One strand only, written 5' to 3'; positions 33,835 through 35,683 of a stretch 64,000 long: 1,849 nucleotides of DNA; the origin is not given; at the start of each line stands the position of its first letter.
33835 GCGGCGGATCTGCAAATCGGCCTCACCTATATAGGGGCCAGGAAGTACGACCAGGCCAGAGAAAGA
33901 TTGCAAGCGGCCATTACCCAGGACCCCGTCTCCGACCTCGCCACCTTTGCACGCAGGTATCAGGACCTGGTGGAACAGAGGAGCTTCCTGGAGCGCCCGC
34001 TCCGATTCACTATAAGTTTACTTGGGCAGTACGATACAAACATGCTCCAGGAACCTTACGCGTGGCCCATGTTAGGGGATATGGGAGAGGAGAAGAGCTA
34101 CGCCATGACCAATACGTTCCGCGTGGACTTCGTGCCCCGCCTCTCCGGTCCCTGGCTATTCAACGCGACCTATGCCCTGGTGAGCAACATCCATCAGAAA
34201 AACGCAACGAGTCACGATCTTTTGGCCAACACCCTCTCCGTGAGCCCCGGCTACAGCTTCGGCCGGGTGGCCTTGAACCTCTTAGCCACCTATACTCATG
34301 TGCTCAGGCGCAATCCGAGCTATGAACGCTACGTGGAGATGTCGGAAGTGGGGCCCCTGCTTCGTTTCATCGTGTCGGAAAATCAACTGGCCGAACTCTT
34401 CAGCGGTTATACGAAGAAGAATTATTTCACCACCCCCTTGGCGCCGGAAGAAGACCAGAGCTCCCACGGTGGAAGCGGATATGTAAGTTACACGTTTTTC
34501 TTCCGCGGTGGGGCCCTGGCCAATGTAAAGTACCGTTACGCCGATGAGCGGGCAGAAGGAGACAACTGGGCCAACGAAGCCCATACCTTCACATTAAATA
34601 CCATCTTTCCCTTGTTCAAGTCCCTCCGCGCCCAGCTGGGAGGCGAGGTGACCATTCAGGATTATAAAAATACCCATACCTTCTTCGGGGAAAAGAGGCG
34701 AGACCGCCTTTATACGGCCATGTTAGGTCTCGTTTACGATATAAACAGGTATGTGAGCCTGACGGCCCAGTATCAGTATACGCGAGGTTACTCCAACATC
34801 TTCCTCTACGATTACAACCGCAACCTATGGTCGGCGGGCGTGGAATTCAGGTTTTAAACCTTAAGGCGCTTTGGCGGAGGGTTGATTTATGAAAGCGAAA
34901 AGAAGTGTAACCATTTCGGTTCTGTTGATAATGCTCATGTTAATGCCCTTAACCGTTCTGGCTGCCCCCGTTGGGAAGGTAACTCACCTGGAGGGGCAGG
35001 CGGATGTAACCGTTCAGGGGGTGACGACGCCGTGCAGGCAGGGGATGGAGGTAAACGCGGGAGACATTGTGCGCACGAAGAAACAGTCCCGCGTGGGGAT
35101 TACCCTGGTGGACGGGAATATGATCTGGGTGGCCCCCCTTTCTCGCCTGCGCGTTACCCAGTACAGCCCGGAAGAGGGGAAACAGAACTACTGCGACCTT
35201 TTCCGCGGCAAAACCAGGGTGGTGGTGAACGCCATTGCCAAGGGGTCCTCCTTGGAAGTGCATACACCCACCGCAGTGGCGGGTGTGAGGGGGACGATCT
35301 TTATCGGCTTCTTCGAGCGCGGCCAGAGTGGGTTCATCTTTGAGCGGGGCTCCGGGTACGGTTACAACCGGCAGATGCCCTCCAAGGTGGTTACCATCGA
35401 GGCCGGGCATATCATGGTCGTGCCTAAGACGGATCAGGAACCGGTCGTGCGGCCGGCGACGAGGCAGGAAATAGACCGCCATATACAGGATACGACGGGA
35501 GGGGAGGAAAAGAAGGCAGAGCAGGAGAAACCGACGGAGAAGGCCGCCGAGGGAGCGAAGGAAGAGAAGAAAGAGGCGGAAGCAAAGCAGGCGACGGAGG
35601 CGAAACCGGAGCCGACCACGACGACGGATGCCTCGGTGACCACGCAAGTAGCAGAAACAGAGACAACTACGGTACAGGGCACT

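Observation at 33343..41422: Slam/type XI secretion-like TPR + beta-barrel outer-membrane gene coupled to a 2,177-aa FecR-domain giant secreted protein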

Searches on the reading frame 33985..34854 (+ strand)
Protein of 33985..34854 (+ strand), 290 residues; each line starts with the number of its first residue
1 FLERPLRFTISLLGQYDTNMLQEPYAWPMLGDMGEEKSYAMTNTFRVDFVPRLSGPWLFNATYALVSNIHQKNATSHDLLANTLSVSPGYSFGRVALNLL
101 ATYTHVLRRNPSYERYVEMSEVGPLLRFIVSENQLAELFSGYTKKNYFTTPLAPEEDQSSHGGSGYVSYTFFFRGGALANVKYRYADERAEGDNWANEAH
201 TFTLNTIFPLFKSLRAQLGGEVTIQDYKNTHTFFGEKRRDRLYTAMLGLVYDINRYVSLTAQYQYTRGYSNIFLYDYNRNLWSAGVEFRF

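Call 52: search_protein_families(library=pfam, alignment_id=A5, max_evalue=1)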
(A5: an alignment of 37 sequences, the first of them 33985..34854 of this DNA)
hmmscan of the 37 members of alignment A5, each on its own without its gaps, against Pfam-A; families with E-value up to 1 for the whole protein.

A. member 1, window:33985-34854:+ (290 aa): 5 families
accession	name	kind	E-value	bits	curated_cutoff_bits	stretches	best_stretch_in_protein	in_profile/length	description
PF10082.15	BBP2_2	-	1.9e-09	37.3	23.7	1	229-289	317-377/378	Putative beta-barrel porin 2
PF11059.14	DUF2860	-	7e-06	25.9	22.9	1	168-288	171-293/294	Protein of unknown function (DUF2860)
PF04575.19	SlipAM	-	1.8e-05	24.9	22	1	76-280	77-278/288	Surface lipoprotein assembly modifier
PF01389.23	OmpA_membrane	-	0.015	15.5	21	1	192-290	69-176/180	OmpA-like transmembrane domain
PF13505.12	OMP_b-brl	-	0.078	13.6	28.7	1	168-290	51-175/175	Outer membrane protein beta-barrel domain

B. families by the number of members that match (of 37 scanned): 21 families
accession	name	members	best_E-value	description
PF10082.15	BBP2_2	37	1.9e-09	Putative beta-barrel porin 2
PF13505.12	OMP_b-brl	20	5.1e-05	Outer membrane protein beta-barrel domain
PF11059.14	DUF2860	17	2e-10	Protein of unknown function (DUF2860)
PF04575.19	SlipAM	8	8.6e-06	Surface lipoprotein assembly modifier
PF01389.23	OmpA_membrane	6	4.1e-05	OmpA-like transmembrane domain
PF13609.12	Porin_4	5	2.3e-07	Gram-negative porin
PF00593.30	TonB_dep_Rec_b-barrel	3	0.00097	TonB dependent receptor-like, beta-barrel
PF11383.14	DUF3187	3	0.0064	Protein of unknown function (DUF3187)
PF06144.19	DNA_pol3_delta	2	0.014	DNA polymerase III, delta subunit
PF00267.27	Porin_1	2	0.014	Gram-negative porin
PF10677.15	DUF2490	2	0.088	Protein of unknown function (DUF2490)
PF14391.12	DUF4421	1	0.0027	Domain of unknown function (DUF4421)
PF04338.18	DUF481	1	0.0039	Protein of unknown function, DUF481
PF08801.17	Nucleoporin_N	1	0.0067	Nup133 N terminal like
PF00657.28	Lipase_GDSL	1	0.011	GDSL-like Lipase/Acylhydrolase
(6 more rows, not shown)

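Call 53: search_solved_structures(query=A5, max_evalue=10)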
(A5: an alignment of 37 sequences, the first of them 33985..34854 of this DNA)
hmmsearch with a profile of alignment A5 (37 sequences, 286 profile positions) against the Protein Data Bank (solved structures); distinct sequences matched with E-value up to 10: 1.
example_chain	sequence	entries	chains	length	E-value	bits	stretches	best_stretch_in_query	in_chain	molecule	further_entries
5xfs_A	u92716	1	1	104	1.2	11.7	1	43-84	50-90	PE family protein PE8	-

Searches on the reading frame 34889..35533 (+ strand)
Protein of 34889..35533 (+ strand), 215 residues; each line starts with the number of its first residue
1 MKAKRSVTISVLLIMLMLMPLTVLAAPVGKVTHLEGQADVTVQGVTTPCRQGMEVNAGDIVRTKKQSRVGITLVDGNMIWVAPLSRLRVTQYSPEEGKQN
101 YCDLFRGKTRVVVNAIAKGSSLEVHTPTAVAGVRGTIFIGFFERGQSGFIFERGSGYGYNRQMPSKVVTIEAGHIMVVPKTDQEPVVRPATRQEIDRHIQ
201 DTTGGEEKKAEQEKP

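Call 80: search_protein_families(library=pfam, proteins=[window:34889-35533:+], max_evalue=0.01)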
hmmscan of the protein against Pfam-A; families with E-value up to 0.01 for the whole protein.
window:34889-35533:+ (215 aa): 1 family
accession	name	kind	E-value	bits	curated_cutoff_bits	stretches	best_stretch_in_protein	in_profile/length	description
PF04773.18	FecR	-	1.3e-11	45.3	24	1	60-140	2-79/97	FecR protein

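Call 92: find_related_loci(query=A6, collection=genome_contigs, flank=4000)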
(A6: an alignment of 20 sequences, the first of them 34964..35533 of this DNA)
Query A6 (190 aa) in genome_contigs; peptide patterns used: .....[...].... (x = any residue, [..] = any of these).
599 stretches matched a pattern (row limit reached: there are more); 475 encode a relative of the query (tblastn E <= 1e-3); the best 80 are kept; 80 distinct loci.
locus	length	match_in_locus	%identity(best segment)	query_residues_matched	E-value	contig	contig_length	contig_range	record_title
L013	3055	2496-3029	61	1-178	3e-74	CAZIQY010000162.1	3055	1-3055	MAG TPA_asm: uncultured Syntrophaceae bacterium isolate SRP098346_co1_212 genome assembly, contig: NODE_54287_length_305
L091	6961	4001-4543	57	4-183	3e-68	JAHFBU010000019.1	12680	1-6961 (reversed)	MAG: Syntrophaceae bacterium isolate nzgw205 NODE_10958_length_12681_cov_2.954061, whole genome shotgun sequence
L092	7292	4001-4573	54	1-190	3e-63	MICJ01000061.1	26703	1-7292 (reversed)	MAG: Syntrophobacterales bacterium GWC2_56_13 gwc2_scaffold_3176, whole genome shotgun sequence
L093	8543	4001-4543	51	1-180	3e-60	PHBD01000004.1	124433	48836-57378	MAG: Deltaproteobacteria bacterium HGW-Deltaproteobacteria-19 bjp_ig2102_scaffold_136, whole genome shotgun sequence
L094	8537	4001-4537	53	1-178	2e-58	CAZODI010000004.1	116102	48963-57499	MAG TPA_asm: uncultured Syntrophaceae bacterium isolate binchicken_co20_342 genome assembly, contig: NODE_430_length_116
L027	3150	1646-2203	51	1-185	2e-55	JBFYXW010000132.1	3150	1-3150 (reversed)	MAG: Syntrophaceae bacterium isolate PPR_0392 k121_1519769, whole genome shotgun sequence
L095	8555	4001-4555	50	1-186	2e-55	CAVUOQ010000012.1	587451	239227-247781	MAG: uncultured delta proteobacterium isolate MFD05942.bin.2.78 genome assembly, contig: contig_4410, whole genome shotg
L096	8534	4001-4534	48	1-177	5e-55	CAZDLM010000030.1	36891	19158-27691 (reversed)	MAG TPA_asm: uncultured Syntrophaceae bacterium isolate SRP263991_co1_532 genome assembly, contig: NODE_1266_length_3689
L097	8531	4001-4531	49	2-177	7e-55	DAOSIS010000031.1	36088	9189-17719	MAG TPA_asm: Syntrophales bacterium isolate AMR_MDS_1695 NODE_1347_length_36088_cov_7.823911, whole genome shotgun seque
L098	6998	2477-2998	48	4-177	4e-53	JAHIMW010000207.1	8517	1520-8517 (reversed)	MAG: Proteobacteria bacterium isolate KR13_N2.mb.84 KR13_N2.mb.84_k141_400920, whole genome shotgun sequence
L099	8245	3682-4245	48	1-182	3e-50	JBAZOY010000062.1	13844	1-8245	MAG: Syntrophales bacterium isolate SO_2017_SWC_17 scaffold_443_c2_LP-4_2017, whole genome shotgun sequence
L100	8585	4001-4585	48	3-189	6e-50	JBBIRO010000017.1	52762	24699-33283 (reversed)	MAG: Syntrophobacterales bacterium isolate STS170223_bin_351 NODE_288_length_52762_cov_6.710608, whole genome shotgun se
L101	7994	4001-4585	46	1-189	9e-50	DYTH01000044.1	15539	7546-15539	MAG TPA_asm: Syntrophus aciditrophicus isolate SulCav_PC08_3_54_36 SulCav_PC08-3_2968_length_15539_cov_17.769439, whole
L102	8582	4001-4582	48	1-188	7e-49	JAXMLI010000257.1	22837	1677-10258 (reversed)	MAG: Smithellaceae bacterium isolate L4_metabat.bin.25 k141_113843, whole genome shotgun sequence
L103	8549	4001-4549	49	1-177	1e-47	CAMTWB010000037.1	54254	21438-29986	MAG: uncultured delta proteobacterium isolate G05_MAG_00005 genome assembly, contig: G05_MAG_00005_000000000021, whole g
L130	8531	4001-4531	34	3-169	2e-23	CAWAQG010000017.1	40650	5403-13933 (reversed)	MAG: Nitrospirota bacterium isolate MFD03726.bin.1.191 genome assembly, contig: contig_39274, whole genome shotgun seque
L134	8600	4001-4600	33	1-188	4e-27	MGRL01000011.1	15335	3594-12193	MAG: Deltaproteobacteria bacterium RIFCSPHIGHO2_02_FULL_43_33 rifcsphigho2_02_scaffold_12434, whole genome shotgun seque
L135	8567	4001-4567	32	4-179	5e-19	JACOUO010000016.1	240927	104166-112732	MAG: Deltaproteobacteria bacterium isolate NC_groundwater_74_Ag_B-0.1um_47_27 GD18-4_B1_scaffold_658080, whole genome sh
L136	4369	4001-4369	40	2-113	6e-19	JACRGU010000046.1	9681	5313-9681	MAG: Nitrospirae bacterium isolate NC_groundwater_1759_Pr3_B-0.1um_42_15 SR-2_scaffold_141_827952, whole genome shotgun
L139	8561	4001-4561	32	2-184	2e-18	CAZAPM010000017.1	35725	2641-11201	MAG TPA_asm: uncultured Planctomycetales bacterium isolate binchicken_co79_72 genome assembly, contig: NODE_1112_length_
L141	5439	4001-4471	29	3-154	6e-17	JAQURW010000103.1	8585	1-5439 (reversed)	MAG: Candidatus Omnitrophota bacterium isolate STD1_82 NODE_25474_length_8585_cov_2.368763_Sandtown_D1, whole genome sho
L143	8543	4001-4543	38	4-178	1e-23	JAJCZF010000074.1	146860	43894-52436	MAG: Deltaproteobacteria bacterium isolate OFTM14 OFTM14_73, whole genome shotgun sequence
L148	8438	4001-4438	36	33-176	2e-15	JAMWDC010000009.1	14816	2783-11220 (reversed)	MAG: Candidatus Omnitrophota bacterium isolate QZM4_2.bins.380.Tibet NODE_15741_length_14816_cov_0.827967, whole genome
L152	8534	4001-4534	33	3-171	5e-15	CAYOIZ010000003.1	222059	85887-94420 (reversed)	MAG TPA_asm: uncultured Candidatus Binatia bacterium isolate binchicken_co199_112 genome assembly, contig: NODE_52_lengt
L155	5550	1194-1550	37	3-114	1e-14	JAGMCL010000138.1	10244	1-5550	MAG: candidate division WOR-3 bacterium isolate RS_17_14 ZL495.bin.14.fa_138, whole genome shotgun sequence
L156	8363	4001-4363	37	3-118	1e-14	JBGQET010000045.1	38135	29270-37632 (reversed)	MAG: Candidatus Binatia bacterium isolate OBJ2_061818_090_70 k141_2421574_length_38135_cov_15.0317, whole genome shotgun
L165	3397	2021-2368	35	3-114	4e-14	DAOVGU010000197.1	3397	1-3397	MAG TPA_asm: bacterium isolate CSMAG_1143 CSMAG_1143_k141_1257091_length_3397_cov_8.9459, whole genome shotgun sequence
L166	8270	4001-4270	42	26-114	8e-14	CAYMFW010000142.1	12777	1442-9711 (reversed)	MAG TPA_asm: uncultured Planctomycetota bacterium isolate SRP214966_co4_1 genome assembly, contig: NODE_4920_length_1277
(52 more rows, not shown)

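Call 96: search_protein_families(library=pfam, proteins=[L139:3908-5761:+, L165:1934-2782:+, L152:3920-4774:+, L155:1113-2363:+, L166:3812-5116:+, L134:3932-7093:+, L130:3809-6928:+, L148:3233-8437:+], max_evalue=0.001)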
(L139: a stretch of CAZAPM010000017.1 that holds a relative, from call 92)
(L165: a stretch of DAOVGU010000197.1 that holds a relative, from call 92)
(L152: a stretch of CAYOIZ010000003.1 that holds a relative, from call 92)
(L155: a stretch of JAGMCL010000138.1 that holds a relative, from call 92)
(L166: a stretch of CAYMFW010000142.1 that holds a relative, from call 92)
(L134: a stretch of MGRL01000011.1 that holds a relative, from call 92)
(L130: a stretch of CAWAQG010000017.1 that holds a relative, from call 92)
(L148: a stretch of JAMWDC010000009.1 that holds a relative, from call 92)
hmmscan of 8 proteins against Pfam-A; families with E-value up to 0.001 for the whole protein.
L139:3908-5761:+ (618 aa): 1 family
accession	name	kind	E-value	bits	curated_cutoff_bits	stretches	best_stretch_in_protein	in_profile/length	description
PF04773.18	FecR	-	5.9e-24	84.8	24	2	263-346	2-80/97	FecR protein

L165:1934-2782:+ (283 aa): 1 family
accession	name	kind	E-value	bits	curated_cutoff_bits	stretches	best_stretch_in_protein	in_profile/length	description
PF04773.18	FecR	-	2.2e-13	50.9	24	1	61-159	1-92/97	FecR protein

L152:3920-4774:+ (285 aa): 1 family
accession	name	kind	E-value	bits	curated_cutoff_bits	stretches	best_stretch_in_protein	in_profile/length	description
PF04773.18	FecR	-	4.6e-14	53.1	24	1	61-148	1-83/97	FecR protein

L155:1113-2363:+ (417 aa): 1 family
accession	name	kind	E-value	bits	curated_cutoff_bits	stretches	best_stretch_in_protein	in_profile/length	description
PF04773.18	FecR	-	3.4e-13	50.3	24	1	61-161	1-93/97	FecR protein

L166:3812-5116:+ (435 aa): 1 family
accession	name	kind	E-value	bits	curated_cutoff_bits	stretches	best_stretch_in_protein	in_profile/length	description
PF04773.18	FecR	-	5.8e-17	62.4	24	1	74-171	3-96/97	FecR protein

L134:3932-7093:+ (1054 aa): 3 families
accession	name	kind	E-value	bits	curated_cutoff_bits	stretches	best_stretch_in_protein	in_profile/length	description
PF04773.18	FecR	-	9.8e-17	61.6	24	1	60-166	2-96/97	FecR protein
PF17936.7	Big_6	-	3.2e-06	27.7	27.6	0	314-353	38-77/83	Bacterial Ig domain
PF19077.6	Big_13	-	0.00044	21.1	27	0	378-442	39-98/102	Bacterial Ig-like domain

L130:3809-6928:+ (1040 aa): 1 family
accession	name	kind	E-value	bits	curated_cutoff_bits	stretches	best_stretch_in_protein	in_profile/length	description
PF04773.18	FecR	-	4e-13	50.1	24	1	99-204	2-97/97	FecR protein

L148:3233-8437:+ (1735 aa): 1 family
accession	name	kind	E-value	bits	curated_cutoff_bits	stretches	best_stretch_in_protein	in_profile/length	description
PF04773.18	FecR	-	8.9e-20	71.4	24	2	61-160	1-95/97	FecR protein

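Call 99: search_protein_families(library=pfam, proteins=[L130:2890-3759:+, L136:2923-3792:+, L139:3033-3902:+, L141:3021-3890:+, L148:2313-3182:+, L165:928-1797:+, L134:2481-3350:+, L143:2662-3531:+, L135:3032-3901:+, L156:3039-3908:+], max_evalue=0.1)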
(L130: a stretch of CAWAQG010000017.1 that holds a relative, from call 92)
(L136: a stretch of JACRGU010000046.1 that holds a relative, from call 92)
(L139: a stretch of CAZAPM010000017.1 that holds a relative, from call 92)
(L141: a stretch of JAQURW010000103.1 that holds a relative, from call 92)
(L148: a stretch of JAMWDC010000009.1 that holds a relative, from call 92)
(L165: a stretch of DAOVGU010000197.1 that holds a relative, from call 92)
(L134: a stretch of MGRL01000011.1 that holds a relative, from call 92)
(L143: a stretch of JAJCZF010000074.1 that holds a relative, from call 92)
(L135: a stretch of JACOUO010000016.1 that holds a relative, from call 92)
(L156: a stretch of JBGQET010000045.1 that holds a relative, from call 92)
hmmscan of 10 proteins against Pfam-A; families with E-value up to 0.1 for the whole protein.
L130:2890-3759:+ (290 aa): 5 families
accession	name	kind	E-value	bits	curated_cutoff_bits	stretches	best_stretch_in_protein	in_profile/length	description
PF13505.12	OMP_b-brl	-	5.9e-06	27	28.7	1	148-269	42-156/175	Outer membrane protein beta-barrel domain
PF10082.15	BBP2_2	-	1.4e-05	24.6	23.7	1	218-289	308-377/378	Putative beta-barrel porin 2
PF10677.15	DUF2490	-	0.005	17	29.8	0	98-214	29-138/186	Protein of unknown function (DUF2490)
PF01389.23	OmpA_membrane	-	0.018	15.2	21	1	182-287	69-171/180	OmpA-like transmembrane domain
PF04575.19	SlipAM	-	0.039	13.9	22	1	42-279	56-277/288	Surface lipoprotein assembly modifier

L136:2923-3792:+ (290 aa): 3 families
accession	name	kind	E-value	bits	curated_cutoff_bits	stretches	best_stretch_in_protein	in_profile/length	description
PF04575.19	SlipAM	-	1.6e-07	31.6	22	1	29-280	39-278/288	Surface lipoprotein assembly modifier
PF10082.15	BBP2_2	-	0.0042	16.4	23.7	0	237-289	325-377/378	Putative beta-barrel porin 2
PF11059.14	DUF2860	-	0.0085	15.7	22.9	1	145-289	160-294/294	Protein of unknown function (DUF2860)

L139:3033-3902:+ (290 aa): 1 family
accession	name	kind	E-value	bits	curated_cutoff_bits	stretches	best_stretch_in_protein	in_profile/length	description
PF10082.15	BBP2_2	-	0.0014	18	23.7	0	231-290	318-378/378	Putative beta-barrel porin 2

L141:3021-3890:+ (290 aa): 3 families
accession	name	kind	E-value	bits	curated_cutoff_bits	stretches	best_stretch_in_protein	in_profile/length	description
PF11059.14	DUF2860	-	2.2e-05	24.2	22.9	1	179-289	183-294/294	Protein of unknown function (DUF2860)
PF14905.12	OMP_b-brl_3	-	0.00073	19.1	27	0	210-290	280-359/408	Outer membrane protein beta-barrel family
PF10082.15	BBP2_2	-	0.011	15.1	23.7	1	236-283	324-371/378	Putative beta-barrel porin 2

L148:2313-3182:+ (290 aa): 3 families
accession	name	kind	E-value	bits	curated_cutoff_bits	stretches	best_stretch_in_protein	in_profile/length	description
PF11059.14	DUF2860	-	0.00055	19.6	22.9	1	203-289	206-294/294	Protein of unknown function (DUF2860)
PF10082.15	BBP2_2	-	0.00088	18.7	23.7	1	231-289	319-377/378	Putative beta-barrel porin 2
PF03482.18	SIC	-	0.075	13.7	25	0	145-159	12-26/30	sic protein repeat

L165:928-1797:+ (290 aa): 2 families
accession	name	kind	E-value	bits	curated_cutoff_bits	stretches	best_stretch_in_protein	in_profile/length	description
PF13609.12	Porin_4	-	2.3e-06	28.1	27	1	140-270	191-309/310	Gram-negative porin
PF10082.15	BBP2_2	-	0.0049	16.2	23.7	1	209-285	303-373/378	Putative beta-barrel porin 2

L134:2481-3350:+ (290 aa): 4 families
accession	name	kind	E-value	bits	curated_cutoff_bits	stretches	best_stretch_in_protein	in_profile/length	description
PF11059.14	DUF2860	-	7e-07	29.1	22.9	1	177-286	180-291/294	Protein of unknown function (DUF2860)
PF10082.15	BBP2_2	-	2.6e-05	23.7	23.7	1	226-289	313-377/378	Putative beta-barrel porin 2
PF04575.19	SlipAM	-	5.3e-05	23.3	22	1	60-290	59-288/288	Surface lipoprotein assembly modifier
PF13505.12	OMP_b-brl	-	0.00069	20.3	28.7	1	154-290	36-175/175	Outer membrane protein beta-barrel domain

L143:2662-3531:+ (290 aa): 5 families
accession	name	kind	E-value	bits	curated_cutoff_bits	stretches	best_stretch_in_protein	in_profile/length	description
PF10082.15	BBP2_2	-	3.1e-08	33.3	23.7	1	226-286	315-374/378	Putative beta-barrel porin 2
PF11059.14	DUF2860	-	8.4e-08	32.2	22.9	1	135-284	140-289/294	Protein of unknown function (DUF2860)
PF04575.19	SlipAM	-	6.1e-06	26.4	22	1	95-280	98-278/288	Surface lipoprotein assembly modifier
PF07691.17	PA14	-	0.0025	18.1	24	1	23-103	29-112/147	PA14 domain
PF13505.12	OMP_b-brl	-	0.015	15.9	28.7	0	40-202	44-171/175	Outer membrane protein beta-barrel domain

L135:3032-3901:+ (290 aa): 2 families
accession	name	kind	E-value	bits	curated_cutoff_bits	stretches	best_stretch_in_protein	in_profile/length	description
PF11059.14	DUF2860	-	3e-08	33.6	22.9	1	185-288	188-293/294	Protein of unknown function (DUF2860)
PF10082.15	BBP2_2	-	0.00044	19.7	23.7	1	200-288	294-376/378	Putative beta-barrel porin 2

L156:3039-3908:+ (290 aa): 0 families
